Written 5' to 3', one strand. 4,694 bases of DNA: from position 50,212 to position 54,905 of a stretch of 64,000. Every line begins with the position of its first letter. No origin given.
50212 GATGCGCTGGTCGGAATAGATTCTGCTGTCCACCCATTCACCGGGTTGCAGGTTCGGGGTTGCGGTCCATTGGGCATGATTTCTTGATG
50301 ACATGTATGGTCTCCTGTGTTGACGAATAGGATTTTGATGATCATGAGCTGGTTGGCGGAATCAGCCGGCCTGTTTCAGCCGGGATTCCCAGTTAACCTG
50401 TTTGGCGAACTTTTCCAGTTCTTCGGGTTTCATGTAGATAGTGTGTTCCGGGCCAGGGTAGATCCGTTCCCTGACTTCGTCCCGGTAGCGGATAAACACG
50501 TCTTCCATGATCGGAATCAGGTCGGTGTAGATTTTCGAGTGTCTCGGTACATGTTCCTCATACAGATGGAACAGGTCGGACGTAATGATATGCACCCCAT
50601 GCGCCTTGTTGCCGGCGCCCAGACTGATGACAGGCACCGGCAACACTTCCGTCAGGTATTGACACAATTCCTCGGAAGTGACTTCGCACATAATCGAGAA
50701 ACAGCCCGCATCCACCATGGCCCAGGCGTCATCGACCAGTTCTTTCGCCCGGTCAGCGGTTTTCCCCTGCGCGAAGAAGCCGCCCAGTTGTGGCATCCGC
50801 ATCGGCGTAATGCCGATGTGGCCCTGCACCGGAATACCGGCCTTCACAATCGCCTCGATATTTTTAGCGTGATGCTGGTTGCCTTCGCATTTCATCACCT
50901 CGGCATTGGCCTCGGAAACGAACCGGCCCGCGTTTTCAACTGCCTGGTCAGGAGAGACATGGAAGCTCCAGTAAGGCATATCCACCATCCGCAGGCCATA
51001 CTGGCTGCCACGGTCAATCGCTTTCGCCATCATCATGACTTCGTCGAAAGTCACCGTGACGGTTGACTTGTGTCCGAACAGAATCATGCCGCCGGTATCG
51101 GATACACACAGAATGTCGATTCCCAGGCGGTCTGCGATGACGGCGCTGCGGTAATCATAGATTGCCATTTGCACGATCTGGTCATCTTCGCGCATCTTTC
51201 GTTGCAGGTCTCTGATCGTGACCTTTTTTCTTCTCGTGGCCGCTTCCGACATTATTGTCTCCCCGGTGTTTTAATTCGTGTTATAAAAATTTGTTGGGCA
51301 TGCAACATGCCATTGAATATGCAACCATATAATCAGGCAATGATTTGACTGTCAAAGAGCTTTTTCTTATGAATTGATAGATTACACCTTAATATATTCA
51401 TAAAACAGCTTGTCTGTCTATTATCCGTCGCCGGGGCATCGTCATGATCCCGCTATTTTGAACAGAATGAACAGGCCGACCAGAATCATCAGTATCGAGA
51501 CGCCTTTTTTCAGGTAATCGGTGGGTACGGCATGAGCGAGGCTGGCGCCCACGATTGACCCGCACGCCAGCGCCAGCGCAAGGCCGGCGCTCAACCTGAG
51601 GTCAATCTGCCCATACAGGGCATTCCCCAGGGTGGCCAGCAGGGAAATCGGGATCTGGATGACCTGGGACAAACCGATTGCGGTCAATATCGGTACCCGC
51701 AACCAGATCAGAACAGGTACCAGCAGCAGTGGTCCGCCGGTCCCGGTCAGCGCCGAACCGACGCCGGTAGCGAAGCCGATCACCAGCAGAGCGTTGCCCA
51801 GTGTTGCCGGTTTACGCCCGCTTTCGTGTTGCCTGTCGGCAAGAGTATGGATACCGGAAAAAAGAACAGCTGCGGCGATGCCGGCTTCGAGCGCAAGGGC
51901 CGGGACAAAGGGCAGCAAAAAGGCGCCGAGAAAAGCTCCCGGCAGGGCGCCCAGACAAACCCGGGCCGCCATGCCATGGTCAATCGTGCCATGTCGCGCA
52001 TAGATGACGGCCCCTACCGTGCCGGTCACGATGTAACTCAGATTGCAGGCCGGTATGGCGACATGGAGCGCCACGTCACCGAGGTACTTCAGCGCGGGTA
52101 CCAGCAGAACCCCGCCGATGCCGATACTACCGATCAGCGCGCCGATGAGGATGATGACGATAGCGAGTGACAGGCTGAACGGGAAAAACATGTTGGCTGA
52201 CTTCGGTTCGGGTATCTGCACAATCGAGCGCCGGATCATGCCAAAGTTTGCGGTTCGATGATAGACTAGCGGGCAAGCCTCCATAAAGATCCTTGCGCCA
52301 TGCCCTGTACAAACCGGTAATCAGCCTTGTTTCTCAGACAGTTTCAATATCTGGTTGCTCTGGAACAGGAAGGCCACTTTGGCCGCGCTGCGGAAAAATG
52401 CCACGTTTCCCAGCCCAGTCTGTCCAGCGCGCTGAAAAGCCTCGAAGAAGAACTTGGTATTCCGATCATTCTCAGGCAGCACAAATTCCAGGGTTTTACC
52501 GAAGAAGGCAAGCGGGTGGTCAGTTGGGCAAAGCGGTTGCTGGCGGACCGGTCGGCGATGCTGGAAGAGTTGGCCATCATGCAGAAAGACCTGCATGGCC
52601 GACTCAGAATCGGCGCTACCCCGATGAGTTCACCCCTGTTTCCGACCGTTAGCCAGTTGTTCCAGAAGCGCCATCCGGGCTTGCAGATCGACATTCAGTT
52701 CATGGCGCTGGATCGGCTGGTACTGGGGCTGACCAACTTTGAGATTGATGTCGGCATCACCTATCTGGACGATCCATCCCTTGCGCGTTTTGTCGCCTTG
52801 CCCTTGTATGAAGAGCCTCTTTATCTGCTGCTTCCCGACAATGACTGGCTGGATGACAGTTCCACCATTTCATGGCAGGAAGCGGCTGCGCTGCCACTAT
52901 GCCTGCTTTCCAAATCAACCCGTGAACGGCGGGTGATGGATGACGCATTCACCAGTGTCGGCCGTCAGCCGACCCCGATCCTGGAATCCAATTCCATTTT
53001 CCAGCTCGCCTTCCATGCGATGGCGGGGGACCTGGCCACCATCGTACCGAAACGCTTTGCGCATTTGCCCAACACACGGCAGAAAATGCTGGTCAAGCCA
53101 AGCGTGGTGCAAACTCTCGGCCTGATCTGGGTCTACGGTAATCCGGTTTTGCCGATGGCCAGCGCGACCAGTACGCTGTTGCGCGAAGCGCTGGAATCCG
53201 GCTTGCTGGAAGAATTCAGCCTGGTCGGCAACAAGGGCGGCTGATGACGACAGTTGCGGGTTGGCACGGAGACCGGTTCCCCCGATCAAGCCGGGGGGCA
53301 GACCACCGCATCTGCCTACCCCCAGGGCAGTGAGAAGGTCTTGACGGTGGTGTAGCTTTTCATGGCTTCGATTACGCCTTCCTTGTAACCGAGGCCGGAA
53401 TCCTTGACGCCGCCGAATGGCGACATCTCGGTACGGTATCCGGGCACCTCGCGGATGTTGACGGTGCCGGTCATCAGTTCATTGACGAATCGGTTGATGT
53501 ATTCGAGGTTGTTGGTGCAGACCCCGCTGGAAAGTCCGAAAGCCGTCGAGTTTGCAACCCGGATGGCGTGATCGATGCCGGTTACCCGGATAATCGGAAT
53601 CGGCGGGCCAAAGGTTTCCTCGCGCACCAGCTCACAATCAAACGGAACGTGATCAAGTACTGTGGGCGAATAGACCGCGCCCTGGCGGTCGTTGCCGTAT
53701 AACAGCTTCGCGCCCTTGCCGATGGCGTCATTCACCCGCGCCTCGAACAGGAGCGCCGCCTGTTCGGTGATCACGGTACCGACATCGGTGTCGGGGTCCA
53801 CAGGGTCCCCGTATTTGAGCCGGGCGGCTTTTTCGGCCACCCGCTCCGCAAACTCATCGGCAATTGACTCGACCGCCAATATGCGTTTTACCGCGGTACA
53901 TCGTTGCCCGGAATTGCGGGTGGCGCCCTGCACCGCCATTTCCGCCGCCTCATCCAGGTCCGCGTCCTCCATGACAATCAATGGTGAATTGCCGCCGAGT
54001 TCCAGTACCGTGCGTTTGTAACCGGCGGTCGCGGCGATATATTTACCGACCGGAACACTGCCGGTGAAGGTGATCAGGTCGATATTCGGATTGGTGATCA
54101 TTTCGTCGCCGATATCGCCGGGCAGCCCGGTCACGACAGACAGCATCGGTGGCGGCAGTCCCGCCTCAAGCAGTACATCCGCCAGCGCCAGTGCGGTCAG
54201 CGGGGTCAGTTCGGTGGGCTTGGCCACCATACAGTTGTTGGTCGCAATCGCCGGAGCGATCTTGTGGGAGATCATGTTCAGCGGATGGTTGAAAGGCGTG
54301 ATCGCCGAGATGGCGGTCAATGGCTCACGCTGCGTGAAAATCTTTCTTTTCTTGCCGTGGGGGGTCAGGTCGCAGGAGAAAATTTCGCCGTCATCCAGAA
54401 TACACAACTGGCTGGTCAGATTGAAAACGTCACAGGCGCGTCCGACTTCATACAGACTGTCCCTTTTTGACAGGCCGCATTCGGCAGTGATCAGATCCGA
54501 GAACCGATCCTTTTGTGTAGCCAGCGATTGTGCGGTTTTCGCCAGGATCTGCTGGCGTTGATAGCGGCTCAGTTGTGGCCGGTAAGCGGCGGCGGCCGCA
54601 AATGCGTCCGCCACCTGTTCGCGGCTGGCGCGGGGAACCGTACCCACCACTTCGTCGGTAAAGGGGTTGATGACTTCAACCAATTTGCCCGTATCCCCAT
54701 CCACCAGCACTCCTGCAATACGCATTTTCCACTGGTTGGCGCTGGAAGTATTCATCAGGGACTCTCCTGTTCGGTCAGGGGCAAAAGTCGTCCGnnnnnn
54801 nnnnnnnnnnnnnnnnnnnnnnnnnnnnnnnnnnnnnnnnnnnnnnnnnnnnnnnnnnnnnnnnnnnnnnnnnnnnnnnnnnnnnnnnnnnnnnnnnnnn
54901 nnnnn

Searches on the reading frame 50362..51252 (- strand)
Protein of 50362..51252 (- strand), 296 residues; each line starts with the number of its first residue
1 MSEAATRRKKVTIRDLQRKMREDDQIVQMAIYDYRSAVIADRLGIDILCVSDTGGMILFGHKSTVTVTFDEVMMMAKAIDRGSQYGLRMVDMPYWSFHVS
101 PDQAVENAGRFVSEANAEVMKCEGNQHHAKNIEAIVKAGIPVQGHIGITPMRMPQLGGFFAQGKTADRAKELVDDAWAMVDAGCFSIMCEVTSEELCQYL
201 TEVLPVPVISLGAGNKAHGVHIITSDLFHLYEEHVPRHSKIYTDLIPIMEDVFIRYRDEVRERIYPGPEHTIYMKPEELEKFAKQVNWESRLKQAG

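Call 3: search_protein_families(library=pfam, proteins=[window:50362-51252:-])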
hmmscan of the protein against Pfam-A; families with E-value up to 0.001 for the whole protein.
window:50362-51252:- (296 aa): 1 family
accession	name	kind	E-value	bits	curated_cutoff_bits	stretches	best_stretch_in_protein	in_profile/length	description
PF02548.21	Pantoate_transf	-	5.1e-79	265.8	28.7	1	10-267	1-258/259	Ketopantoate hydroxymethyltransferase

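Call 4: search_protein_families(library=ncbifam, proteins=[window:50362-51252:-])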
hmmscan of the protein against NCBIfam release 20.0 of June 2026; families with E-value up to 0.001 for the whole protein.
window:50362-51252:- (296 aa): 2 families
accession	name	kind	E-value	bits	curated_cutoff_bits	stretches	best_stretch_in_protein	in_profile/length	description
NF001452.0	PRK00311.1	subfamily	8.1e-73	245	272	1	8-271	2-265/267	3-methyl-2-oxobutanoate hydroxymethyltransferase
TIGR00222.1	panB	equivalog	2.8e-60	204.1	207.55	1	9-271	2-262/264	3-methyl-2-oxobutanoate hydroxymethyltransferase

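Call 43: search_solved_structures(query=window:50362-51252:-, max_evalue=1e-10, show_alignments=2)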
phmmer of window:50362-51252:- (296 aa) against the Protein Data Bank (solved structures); distinct sequences matched with E-value up to 1e-10: 5.
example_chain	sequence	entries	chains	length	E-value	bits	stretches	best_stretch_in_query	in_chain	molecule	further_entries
1oy0_A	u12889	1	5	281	2.5e-45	158.2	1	8-271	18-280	Ketopantoate hydroxymethyltransferase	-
1m3u_A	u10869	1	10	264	4.2e-42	147.6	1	9-272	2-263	3-methyl-2-oxobutanoate hydroxymethyltransferase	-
3ez4_A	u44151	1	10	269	1.4e-35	126.2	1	10-271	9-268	3-methyl-2-oxobutanoate hydroxymethyltransferase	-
3vav_A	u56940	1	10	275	3.2e-35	125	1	7-271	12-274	3-methyl-2-oxobutanoate hydroxymethyltransferase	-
1o66_A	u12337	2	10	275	9.1e-33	117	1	11-271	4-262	3-methyl-2-oxobutanoate hydroxymethyltransferase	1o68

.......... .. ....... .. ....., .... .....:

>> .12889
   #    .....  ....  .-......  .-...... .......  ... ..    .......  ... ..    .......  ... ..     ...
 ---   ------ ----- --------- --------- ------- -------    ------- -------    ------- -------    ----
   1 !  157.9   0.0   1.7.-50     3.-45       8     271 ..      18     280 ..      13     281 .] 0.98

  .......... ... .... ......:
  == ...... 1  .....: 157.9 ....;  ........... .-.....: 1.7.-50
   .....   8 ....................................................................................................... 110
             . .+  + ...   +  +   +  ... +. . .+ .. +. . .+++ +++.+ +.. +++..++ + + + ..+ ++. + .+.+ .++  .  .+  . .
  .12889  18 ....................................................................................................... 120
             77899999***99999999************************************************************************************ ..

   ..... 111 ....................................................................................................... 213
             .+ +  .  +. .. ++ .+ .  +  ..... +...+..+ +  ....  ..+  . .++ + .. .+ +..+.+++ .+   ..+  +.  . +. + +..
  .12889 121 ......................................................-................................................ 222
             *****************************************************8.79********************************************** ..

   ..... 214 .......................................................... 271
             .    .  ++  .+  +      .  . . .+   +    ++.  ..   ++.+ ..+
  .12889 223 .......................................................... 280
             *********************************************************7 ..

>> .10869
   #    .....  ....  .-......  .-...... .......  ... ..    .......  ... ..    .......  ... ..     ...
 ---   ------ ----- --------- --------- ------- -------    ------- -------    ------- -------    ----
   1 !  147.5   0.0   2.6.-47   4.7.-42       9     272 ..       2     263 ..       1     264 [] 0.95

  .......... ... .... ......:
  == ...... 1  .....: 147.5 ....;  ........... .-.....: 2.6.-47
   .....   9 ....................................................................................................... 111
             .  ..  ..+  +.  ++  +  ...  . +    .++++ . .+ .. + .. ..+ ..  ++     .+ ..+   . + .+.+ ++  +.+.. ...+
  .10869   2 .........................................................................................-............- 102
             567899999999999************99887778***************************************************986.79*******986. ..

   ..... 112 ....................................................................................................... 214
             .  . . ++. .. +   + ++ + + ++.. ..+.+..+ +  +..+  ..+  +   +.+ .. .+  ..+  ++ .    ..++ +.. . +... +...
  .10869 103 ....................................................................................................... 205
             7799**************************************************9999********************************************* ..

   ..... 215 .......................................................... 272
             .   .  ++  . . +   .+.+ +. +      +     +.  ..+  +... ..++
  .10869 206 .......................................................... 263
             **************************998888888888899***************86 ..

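Call 51: find_homologous_proteins(query=window:50362-51252:-)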
Query window:50362-51252:- (296 aa): 3339 proteins with E <= 0.001 among 3866 candidates; the best 120 are listed.
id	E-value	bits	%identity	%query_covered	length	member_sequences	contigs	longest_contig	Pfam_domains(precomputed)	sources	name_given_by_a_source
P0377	3.8e-198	675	100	100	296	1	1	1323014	PF02548.22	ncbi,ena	-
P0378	2.6e-193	659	97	100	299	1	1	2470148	PF02548.22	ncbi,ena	-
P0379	3.7e-193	658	97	100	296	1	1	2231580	PF02548.22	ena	-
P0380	6.7e-192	654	96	100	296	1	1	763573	PF02548.22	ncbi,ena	-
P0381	6.8e-192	654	97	100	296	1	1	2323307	PF02548.22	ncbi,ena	-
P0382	8.7e-191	650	96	99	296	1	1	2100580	PF02548.22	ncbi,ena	-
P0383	5.6e-188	641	95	100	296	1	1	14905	PF02548.22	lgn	-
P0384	7.3e-184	628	92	100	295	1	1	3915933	PF02548.22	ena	-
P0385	5.1e-183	625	91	100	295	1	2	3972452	PF02548.22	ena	-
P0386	1.3e-182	623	91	100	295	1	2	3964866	PF02548.22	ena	-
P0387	3.4e-181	619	91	99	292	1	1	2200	PF02548.22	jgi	-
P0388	6.6e-181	618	91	99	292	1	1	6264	PF02548.22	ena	-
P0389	1.2e-180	617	90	100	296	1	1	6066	PF02548.22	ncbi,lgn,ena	-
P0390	1.2e-180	617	90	100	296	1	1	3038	PF02548.22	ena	-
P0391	1.7e-180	617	90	99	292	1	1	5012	PF02548.22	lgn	-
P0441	6.0e-178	608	89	99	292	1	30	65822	PF02548.22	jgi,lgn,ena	jgi:3-methyl-2-oxobutanoate hydroxymethyltransferase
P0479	1.0e-176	604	89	99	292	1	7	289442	PF02548.22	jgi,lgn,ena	jgi:3-methyl-2-oxobutanoate hydroxymethyltransferase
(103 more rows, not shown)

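Call 52: find_encoding_contigs(protein=P0479, flank=9000, max_places=3)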
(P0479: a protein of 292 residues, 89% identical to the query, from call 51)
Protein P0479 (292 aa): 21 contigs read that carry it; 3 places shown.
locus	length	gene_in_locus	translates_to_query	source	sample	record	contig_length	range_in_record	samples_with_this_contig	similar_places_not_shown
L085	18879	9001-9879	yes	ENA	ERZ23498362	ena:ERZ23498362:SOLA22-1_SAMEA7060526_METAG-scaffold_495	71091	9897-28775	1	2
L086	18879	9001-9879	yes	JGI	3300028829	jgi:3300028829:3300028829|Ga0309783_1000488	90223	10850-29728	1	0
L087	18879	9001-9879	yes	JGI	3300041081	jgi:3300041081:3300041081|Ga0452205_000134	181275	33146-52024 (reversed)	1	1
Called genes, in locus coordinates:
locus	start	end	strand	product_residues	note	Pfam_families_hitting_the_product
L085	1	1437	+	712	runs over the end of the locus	PF08298:AAA_PrkA, PF06798:PrkA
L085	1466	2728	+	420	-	PF04285:DUF444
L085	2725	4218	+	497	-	PF04293:SpoVR, PF24755:SpoVR_C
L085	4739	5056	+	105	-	-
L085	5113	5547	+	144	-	PF14567:SUKH_5, PF09346:SMI1_KNR4, PF14568:SUKH_6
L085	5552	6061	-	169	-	PF02566:OsmC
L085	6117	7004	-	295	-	PF00126:HTH_1, PF03466:LysR_substrate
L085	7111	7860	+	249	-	PF01925:TauE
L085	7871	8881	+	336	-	PF01571:GCV_T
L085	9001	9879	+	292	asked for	PF02548:Pantoate_transf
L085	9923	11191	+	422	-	PF00355:Rieske, PF00848:Ring_hydroxyl_A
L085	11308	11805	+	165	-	PF13577:SnoaL_4, PF00866:Ring_hydroxyl_B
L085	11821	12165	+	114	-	PF00355:Rieske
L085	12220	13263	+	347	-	PF00111:Fer2, PF00970:FAD_binding_6, PF00175:NAD_binding_1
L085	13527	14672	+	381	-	PF13379:NMT1_2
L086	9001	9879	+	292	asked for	PF02548:Pantoate_transf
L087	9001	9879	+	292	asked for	PF02548:Pantoate_transf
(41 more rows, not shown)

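Call 53: find_encoding_contigs(protein=P0441, flank=9000, max_places=3)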
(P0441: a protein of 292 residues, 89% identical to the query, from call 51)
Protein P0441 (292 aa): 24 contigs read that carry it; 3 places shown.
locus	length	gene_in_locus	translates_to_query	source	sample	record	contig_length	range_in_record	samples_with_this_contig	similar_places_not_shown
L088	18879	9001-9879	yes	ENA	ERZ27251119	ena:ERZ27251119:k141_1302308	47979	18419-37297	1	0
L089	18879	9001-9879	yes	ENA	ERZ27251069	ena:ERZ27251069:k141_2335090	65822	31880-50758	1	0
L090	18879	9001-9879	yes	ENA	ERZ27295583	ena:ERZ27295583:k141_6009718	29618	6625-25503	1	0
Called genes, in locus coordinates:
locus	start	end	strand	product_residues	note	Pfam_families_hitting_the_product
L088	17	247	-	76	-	-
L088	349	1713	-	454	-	PF03109:ABC1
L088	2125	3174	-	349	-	-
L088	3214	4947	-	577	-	-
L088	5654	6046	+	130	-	-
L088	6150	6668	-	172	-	PF02566:OsmC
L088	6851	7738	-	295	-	PF00126:HTH_1, PF03466:LysR_substrate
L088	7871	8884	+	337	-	PF01571:GCV_T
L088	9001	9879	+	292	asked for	PF02548:Pantoate_transf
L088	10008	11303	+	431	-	PF00355:Rieske, PF00848:Ring_hydroxyl_A (weak)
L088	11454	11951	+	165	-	PF00866:Ring_hydroxyl_B (faint)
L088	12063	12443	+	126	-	PF00355:Rieske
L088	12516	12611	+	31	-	-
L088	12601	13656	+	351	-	PF00111:Fer2, PF00970:FAD_binding_6, PF00175:NAD_binding_1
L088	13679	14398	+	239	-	PF00355:Rieske, PF13806:Rieske_2 (weak), PF00027:cNMP_binding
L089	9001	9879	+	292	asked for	PF02548:Pantoate_transf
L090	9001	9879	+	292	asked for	PF02548:Pantoate_transf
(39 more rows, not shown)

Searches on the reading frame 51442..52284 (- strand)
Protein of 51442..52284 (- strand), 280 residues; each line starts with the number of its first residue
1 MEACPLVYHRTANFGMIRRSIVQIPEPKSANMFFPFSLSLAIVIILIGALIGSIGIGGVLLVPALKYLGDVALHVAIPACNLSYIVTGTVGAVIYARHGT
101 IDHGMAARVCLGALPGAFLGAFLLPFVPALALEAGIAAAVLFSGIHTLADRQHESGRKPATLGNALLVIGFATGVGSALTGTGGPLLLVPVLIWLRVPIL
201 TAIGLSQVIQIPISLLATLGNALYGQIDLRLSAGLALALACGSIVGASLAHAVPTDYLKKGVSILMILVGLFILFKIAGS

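Call 24: search_protein_families(library=pfam, proteins=[window:51442-52284:-], max_evalue=0.00001)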
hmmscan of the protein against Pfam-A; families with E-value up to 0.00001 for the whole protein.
window:51442-52284:- (280 aa): 1 family
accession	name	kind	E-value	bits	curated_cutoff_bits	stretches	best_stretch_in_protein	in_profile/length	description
PF01925.25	TauE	-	1.4e-35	123.5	32.6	1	40-272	1-236/237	Sulfite exporter TauE/SafE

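Call 45: search_protein_families(library=ncbifam, proteins=[window:51442-52284:-], max_evalue=1e-10)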
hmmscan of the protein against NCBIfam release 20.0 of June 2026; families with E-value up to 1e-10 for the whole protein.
window:51442-52284:- (280 aa): 0 families

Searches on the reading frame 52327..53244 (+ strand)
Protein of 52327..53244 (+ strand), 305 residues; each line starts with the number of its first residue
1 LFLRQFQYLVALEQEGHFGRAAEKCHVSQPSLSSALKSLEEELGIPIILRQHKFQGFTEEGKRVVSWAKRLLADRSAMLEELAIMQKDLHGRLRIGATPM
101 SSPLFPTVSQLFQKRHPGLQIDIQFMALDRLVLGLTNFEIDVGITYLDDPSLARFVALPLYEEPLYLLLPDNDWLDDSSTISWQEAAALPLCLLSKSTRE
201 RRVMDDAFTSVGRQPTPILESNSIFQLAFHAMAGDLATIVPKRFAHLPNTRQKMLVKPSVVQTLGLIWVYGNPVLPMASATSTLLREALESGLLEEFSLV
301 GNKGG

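Call 24: search_protein_families(library=pfam, proteins=[window:52327-53244:+], max_evalue=0.00001)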
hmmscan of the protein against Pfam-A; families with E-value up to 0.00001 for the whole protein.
window:52327-53244:+ (305 aa): 2 families
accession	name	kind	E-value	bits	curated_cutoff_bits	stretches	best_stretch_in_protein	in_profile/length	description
PF03466.25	LysR_substrate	-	1.7e-29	103.2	28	1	88-289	3-208/209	LysR substrate binding domain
PF00126.33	HTH_1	-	1.5e-16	60.5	26.6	1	3-61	1-59/60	Bacterial regulatory helix-turn-helix protein, lysR family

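Call 45: search_protein_families(library=ncbifam, proteins=[window:52327-53244:+], max_evalue=1e-10)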
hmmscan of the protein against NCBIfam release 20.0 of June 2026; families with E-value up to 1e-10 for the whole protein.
window:52327-53244:+ (305 aa): 29 families (the best 25 are shown)
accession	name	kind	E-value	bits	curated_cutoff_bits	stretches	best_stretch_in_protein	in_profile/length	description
NF008416.0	PRK11242.1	equivalog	2.8e-39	135.2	277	1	1-261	1-262/300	transcriptional regulator CynR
NF008361.0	PRK11151.1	equivalog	2e-27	96.3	329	1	1-273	1-277/305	DNA-binding transcriptional regulator OxyR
NF040786.1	LysR_Sec_metab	equivalog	2.5e-25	89.1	250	1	1-188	1-190/298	selenium metabolism-associated LysR family transcriptional regulator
NF045775.1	acetoin_reg_AlsR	exception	1.6e-24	86.9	430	1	1-242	1-244/290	acetoin biosynthesis transcriptional regulator AlsR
NF047520.1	trans_act_CidR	equivalog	2.2e-24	86.1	415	1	1-269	1-272/292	cidABC operon transcriptional activator CidR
NF007385.0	PRK09906.1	equivalog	2.8e-23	82.5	356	1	1-189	1-188/296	DNA-binding transcriptional regulator HcaR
TIGR03339.1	phn_lysR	subfamily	3e-23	82.5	341.1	1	11-223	7-216/279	aminoethylphosphonate catabolism associated LysR family transcriptional regulator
NF053705.1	TransRegGltCGpos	equivalog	4.7e-22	78.6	350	1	1-278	1-282/300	glutamate biosynthesis transcriptional regulator GltC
NF007439.0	PRK09986.1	equivalog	8.6e-20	71.3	290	1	3-222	9-231/296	LysR family transcriptional regulator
NF009327.0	PRK12684.1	subfamily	1.3e-19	70.5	402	1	1-220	1-223/313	CysB family HTH-type transcriptional regulator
TIGR02424.1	TF_pcaQ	equivalog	1.4e-18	66.9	303.8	1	3-216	5-220/300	pca operon transcription factor PcaQ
NF008410.0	PRK11233.1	equivalog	1.5e-18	66.9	309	1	1-292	1-294/305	nitrogen assimilation transcriptional regulator NAC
NF008722.0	PRK11716.1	equivalog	2.2e-18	66.3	246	1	2-209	2-210/293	HTH-type transcriptional activator IlvY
NF058504.1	TransRegCcpCBac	equivalog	4.1e-18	65.8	400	1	2-144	2-145/287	transcriptional regulator CcpC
NF009324.0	PRK12679.1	equivalog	8.7e-18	64.5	491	1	19-219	20-222/316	HTH-type transcriptional regulator Cbl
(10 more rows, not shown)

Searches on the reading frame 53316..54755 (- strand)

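Call 24: search_protein_families(library=pfam, proteins=[window:53316-54755:-], max_evalue=0.00001)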
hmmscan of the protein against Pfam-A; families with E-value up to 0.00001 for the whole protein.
window:53316-54755:- (479 aa): 1 family
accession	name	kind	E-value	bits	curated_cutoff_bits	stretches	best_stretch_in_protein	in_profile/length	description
PF00171.27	Aldedh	-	4.2e-143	477.7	23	1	19-473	3-460/461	Aldehyde dehydrogenase family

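Call 45: search_protein_families(library=ncbifam, proteins=[window:53316-54755:-], max_evalue=1e-10)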
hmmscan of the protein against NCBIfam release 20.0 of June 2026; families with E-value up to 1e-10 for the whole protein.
window:53316-54755:- (479 aa): 40 families (the best 25 are shown)
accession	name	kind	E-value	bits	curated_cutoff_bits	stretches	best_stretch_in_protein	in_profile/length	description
TIGR03250.1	PhnAcAld_DH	equivalog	5.9e-230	763.8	635.65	1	10-478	5-472/472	phosphonoacetaldehyde dehydrogenase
NF040648.1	lactal_redase_Meth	equivalog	2e-133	445.8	650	1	15-474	5-460/463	lactaldehyde dehydrogenase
NF047626.1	SulfactDhSafD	equivalog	1e-107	361.1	700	1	27-474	4-452/454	sulfoacetaldehyde dehydrogenase SafD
TIGR01804.1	BADH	equivalog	9.8e-96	321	668.6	1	13-472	2-467/467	betaine-aldehyde dehydrogenase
TIGR01780.1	SSADH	subfamily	5e-94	315.7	646.35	1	28-472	1-448/448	succinate-semialdehyde dehydrogenase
NF010000.0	PRK13473.1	subfamily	1e-92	311.3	615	1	9-472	3-468/475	aminobutyraldehyde dehydrogenase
NF009725.0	PRK13252.1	equivalog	4.5e-91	305.7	593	1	8-474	6-477/488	betaine-aldehyde dehydrogenase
NF006916.0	PRK09407.1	equivalog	1.1e-90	304.7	521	1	19-474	29-490/526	succinic semialdehyde dehydrogenase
NF052305.1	DioxValDhHalo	equivalog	3.6e-88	296.6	750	1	12-473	8-478/483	2,5-dioxovalerate dehydrogenase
NF042993.1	AlphKGSA_gudD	equivalog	1.5e-86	291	770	1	12-474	7-478/481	alpha-ketoglutaric semialdehyde dehydrogenase GucD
TIGR02299.1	HpaE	equivalog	3e-84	283.3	638.35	1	12-477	4-477/488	5-carboxymethyl-2-hydroxymuconate semialdehyde dehydrogenase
NF008415.0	PRK11241.1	equivalog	4.5e-84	282.9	828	1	11-473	13-477/482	NADP-dependent succinate-semialdehyde dehydrogenase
NF007497.0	PRK10090.1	equivalog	1.7e-83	281.1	500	1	5-460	3-462/480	aldehyde dehydrogenase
NF040869.1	G3PDH_Arch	equivalog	2.1e-83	280.7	780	1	6-473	17-488/502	NADP-dependent glyceraldehyde-3-phosphate dehydrogenase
NF006915.0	PRK09406.1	equivalog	2.5e-82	277.2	730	1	27-473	4-453/457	NADP-dependent succinic semialdehyde dehydrogenase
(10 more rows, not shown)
